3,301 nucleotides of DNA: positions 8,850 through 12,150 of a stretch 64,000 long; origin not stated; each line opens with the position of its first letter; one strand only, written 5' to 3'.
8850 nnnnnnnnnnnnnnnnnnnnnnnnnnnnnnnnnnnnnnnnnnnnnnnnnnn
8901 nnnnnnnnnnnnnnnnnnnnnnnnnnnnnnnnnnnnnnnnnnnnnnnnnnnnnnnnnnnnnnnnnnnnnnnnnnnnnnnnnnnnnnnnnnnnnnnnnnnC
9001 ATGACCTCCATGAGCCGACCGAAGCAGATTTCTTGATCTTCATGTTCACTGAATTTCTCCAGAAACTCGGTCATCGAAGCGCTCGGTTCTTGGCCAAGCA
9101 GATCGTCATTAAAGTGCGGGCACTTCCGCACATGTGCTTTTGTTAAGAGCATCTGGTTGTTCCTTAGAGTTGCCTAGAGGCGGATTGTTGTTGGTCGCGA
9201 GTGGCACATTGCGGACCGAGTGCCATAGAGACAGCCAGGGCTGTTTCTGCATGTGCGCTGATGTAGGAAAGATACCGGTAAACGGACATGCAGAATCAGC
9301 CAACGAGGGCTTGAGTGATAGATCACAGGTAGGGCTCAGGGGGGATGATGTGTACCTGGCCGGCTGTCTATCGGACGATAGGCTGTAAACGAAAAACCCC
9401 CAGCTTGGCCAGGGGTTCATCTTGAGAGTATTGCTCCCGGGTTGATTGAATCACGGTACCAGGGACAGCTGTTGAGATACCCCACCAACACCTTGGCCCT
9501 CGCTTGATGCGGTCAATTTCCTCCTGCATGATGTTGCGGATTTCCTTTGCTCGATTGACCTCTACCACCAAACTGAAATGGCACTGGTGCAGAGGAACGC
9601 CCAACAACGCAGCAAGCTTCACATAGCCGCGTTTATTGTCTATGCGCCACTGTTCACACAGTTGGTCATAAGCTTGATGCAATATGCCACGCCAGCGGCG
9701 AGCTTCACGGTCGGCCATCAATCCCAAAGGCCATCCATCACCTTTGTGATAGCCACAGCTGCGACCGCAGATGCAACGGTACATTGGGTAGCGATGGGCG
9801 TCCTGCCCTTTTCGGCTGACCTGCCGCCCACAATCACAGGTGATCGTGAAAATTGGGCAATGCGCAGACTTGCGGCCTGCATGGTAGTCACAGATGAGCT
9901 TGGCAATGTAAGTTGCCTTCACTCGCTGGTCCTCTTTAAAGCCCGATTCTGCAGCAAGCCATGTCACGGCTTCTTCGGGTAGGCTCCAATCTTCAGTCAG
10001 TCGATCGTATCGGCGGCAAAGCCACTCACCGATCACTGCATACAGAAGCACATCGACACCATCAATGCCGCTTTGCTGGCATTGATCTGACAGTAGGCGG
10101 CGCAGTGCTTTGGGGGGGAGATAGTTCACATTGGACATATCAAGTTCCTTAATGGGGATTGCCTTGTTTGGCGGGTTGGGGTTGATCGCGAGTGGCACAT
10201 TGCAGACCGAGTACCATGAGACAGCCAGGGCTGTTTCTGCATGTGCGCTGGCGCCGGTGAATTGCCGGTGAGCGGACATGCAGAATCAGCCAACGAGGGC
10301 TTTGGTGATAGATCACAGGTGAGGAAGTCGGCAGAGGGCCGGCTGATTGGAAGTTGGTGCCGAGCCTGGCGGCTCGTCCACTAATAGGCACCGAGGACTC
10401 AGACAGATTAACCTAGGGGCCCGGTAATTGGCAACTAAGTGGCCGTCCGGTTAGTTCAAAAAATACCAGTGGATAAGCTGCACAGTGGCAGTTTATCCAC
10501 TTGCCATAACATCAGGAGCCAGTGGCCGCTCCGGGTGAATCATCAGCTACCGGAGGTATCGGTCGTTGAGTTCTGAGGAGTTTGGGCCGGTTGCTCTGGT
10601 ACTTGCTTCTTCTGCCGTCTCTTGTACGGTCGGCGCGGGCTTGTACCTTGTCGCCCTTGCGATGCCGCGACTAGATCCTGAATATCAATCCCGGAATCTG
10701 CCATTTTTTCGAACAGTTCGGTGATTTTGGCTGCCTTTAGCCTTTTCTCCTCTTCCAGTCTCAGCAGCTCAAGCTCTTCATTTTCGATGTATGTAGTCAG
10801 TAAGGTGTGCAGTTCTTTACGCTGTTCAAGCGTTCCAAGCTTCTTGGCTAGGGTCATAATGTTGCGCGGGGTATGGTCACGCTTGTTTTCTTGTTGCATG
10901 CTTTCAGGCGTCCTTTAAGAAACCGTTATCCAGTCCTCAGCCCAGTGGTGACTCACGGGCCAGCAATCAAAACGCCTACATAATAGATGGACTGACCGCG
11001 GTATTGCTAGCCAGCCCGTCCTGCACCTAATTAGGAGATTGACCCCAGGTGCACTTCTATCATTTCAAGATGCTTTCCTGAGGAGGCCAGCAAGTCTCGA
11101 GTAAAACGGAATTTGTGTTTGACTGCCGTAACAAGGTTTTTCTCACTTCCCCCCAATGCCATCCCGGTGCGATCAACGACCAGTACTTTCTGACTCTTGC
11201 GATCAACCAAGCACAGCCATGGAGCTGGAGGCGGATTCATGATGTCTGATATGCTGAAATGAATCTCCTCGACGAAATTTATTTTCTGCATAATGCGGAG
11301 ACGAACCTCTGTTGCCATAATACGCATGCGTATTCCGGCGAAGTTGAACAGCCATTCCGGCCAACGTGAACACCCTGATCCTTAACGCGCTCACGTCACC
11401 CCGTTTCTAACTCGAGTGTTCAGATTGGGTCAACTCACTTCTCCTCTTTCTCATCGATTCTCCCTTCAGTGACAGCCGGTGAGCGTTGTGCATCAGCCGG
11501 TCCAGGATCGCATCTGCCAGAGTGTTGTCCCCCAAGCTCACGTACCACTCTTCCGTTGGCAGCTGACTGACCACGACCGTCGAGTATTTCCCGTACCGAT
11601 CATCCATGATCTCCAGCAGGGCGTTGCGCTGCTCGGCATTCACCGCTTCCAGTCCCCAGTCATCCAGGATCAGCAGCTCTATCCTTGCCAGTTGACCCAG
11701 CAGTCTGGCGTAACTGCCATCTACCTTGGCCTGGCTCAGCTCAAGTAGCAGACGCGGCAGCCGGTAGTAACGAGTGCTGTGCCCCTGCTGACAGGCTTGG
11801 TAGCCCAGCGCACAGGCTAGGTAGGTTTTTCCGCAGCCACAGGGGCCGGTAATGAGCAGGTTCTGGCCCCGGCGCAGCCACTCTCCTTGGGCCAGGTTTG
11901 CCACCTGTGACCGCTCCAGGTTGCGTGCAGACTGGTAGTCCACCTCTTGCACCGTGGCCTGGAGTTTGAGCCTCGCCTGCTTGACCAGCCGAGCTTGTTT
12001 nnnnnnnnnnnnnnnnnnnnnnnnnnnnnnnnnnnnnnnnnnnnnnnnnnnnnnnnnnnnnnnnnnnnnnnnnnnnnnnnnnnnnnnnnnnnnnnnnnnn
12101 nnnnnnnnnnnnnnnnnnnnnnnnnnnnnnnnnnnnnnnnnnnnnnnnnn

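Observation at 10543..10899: Truncated H-NS paralogue (H-NST-like), plus a full-length H-NS at 49687-50088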

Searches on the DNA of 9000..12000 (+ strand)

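Call 6: search_dna_similar(query=window:9000-12000:+, collection=plasmids, mode=near, max_rows=15)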
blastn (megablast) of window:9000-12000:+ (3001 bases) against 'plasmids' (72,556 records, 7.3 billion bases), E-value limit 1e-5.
Records with a match: 97; places in all: 196; records where one place covers at least 80% of the query: 0.
Best place of each record, by identity: >=99% 35; 95-99% 46; 90-95% 13; 80-90% 3.
By first word of the organism name: Aeromonas 53; Klebsiella 12; Escherichia 10; Citrobacter 7; Providencia 4; Salmonella 3; Enterobacter 3; Serratia 2; Shewanella 1; Proteus 1; and 1 more.
By predicted mobility (MOB-suite, as given by PLSDB): conjugative 68; mobilizable 20; non-mobilizable 9.
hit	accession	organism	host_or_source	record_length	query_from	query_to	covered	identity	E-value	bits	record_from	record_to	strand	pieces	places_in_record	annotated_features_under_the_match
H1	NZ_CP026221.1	Aeromonas sp. ASNIH4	-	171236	1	2327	78%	99.6%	0e+0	4241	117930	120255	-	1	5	zinc-finger-containing protein | hypothetical protein (x3)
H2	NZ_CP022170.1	Aeromonas salmonicida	Atlantic salmon,The RAS Atlantic Salmon ...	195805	1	2327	78%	92.5%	0e+0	3322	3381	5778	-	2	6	zinc-finger-containing protein | hypothetical protein (x3)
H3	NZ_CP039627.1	Aeromonas caviae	sludge,cell culture,sludge from ...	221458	1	2327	78%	92.5%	0e+0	3322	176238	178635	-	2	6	zinc-finger-containing protein | hypothetical protein (x3)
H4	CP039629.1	Aeromonas caviae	sludge,cell culture,sludge from ...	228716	1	2327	78%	92.5%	0e+0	3322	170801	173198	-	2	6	hypothetical protein (x4)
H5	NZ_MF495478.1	Aeromonas salmonicida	-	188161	1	2327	78%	92.5%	0e+0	3322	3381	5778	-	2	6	zinc-finger-containing protein | hypothetical protein (x3)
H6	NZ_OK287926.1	Aeromonas caviae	-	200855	1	2327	78%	92.2%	0e+0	3298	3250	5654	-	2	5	zinc-finger-containing protein | hypothetical protein (x3)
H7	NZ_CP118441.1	Aeromonas caviae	Homo sapiens,cell culture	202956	1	2327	78%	92.2%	0e+0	3298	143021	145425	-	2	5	zinc-finger-containing protein | hypothetical protein (x3)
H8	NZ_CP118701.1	Aeromonas hydrophila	Homo sapiens,cell culture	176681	1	2327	78%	92.2%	0e+0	3298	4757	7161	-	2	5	zinc-finger-containing protein | hypothetical protein (x3)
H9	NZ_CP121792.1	Aeromonas caviae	Homo sapiens,plasma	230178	1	2327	78%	92.1%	0e+0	3287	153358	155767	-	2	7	zinc-finger-containing protein | hypothetical protein (x3)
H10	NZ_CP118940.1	Aeromonas caviae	Homo sapiens,cell culture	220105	1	2327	78%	92.0%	0e+0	3501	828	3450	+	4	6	zinc-finger-containing protein | hypothetical protein (x3)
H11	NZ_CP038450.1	Aeromonas media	cell culture,sludge from bioreactor ...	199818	1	1465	49%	94.3%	0e+0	2239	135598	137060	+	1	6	zinc-finger-containing protein | hypothetical protein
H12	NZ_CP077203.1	Aeromonas sp. FDAARGOS 1402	-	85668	1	1471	49%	92.5%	0e+0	2104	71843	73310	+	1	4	zinc-finger-containing protein | hypothetical protein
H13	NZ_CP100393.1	Aeromonas caviae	bile,bile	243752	1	1471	49%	92.5%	0e+0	2104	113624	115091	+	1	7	zinc-finger-containing protein | hypothetical protein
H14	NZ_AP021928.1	Aeromonas caviae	-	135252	2320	3001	23%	99.3%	0e+0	1232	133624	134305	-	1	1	istB: IS21-like element ISAs29 family helper ATPase IstB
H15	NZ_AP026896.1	Aeromonas caviae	Microbe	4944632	2325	3001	23%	99.7%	0e+0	1240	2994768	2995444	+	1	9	none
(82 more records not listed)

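Call 8: get_annotated_region(hit=H1, flank=8000)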
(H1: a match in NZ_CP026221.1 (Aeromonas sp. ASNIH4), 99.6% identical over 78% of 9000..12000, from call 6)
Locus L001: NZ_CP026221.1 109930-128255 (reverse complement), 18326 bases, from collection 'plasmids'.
description: Aeromonas sp. ASNIH4 plasmid pAER-f909, complete sequence
organism: Aeromonas sp. ASNIH4 (NCBI taxid 1636609)
taxonomy: Bacteria; Pseudomonadota; Gammaproteobacteria; Aeromonadales; Aeromonadaceae; Aeromonas; Aeromonas sp. ASNIH4
host: -; source: -; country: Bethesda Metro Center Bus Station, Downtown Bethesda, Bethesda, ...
typing (MOB-suite, as given by PLSDB): mobilizable; replicon rep_cluster_1332; relaxase MOBH
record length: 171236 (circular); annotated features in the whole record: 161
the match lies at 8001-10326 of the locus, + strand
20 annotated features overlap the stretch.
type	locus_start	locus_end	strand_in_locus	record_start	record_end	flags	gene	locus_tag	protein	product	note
CDS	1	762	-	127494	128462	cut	-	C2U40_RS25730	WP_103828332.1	DUF3150 domain-containing protein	-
CDS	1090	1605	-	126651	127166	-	-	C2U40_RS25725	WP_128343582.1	hypothetical protein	-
CDS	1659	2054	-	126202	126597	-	-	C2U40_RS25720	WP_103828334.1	hypothetical protein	-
CDS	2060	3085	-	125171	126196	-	-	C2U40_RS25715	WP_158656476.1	AAA family ATPase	-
CDS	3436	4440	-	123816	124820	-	-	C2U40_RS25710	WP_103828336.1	lambda-exonuclease family protein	-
CDS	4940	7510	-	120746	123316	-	-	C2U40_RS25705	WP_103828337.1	phosphoadenosine phosphosulfate reductase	-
CDS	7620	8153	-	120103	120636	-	-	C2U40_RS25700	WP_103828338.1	hypothetical protein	-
CDS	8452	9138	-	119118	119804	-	-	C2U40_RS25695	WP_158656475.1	zinc-finger-containing protein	-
CDS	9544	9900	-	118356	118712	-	-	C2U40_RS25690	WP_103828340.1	hypothetical protein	-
CDS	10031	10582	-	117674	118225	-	-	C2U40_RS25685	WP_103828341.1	hypothetical protein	-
CDS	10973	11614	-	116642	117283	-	-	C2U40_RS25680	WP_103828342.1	hypothetical protein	-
CDS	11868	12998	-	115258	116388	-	-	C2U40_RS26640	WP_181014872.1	hypothetical protein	-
CDS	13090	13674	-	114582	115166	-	-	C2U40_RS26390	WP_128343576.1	single-stranded DNA-binding protein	-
CDS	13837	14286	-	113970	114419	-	-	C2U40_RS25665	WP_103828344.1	hypothetical protein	-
CDS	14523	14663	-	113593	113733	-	-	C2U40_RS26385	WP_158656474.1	hypothetical protein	-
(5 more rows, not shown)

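Call 74: search_rna_families(source=window, start=10100, end=10560, threshold=evalue, max_evalue=10)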
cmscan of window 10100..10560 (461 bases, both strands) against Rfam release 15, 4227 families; matches with E-value up to 10: 2.
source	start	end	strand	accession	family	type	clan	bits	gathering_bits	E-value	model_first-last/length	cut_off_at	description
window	10495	10548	-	RF02300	TtnuCD24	Gene; snRNA; snoRNA; CD-box;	-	19.2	75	0.91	1-58/58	no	Tetrahymena snoRNA TtnuCD24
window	10221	10236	+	RF01142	sR19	Gene; snRNA; snoRNA; CD-box;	-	11.2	45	3.4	48-63/63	no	Small nucleolar RNA sR19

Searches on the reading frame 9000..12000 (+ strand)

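Call 85: search_protein_families(library=pfam, proteins=[L001:10031-10582:-, L001:8452-9138:-, L001:10973-11614:-, L001:7620-8153:-, L001:11868-12998:-], max_evalue=0.01)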
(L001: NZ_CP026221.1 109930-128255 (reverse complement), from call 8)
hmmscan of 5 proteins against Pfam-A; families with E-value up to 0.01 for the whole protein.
L001:10031-10582:- (183 aa): 0 families

L001:8452-9138:- (228 aa): 1 family
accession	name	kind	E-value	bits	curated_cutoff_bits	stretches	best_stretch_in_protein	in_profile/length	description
PF11672.13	DUF3268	-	3.2e-13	50.5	28.4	1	118-205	30-120/121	zinc-finger-containing domain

L001:10973-11614:- (213 aa): 0 families

L001:7620-8153:- (177 aa): 0 families

L001:11868-12998:- (376 aa): 0 families
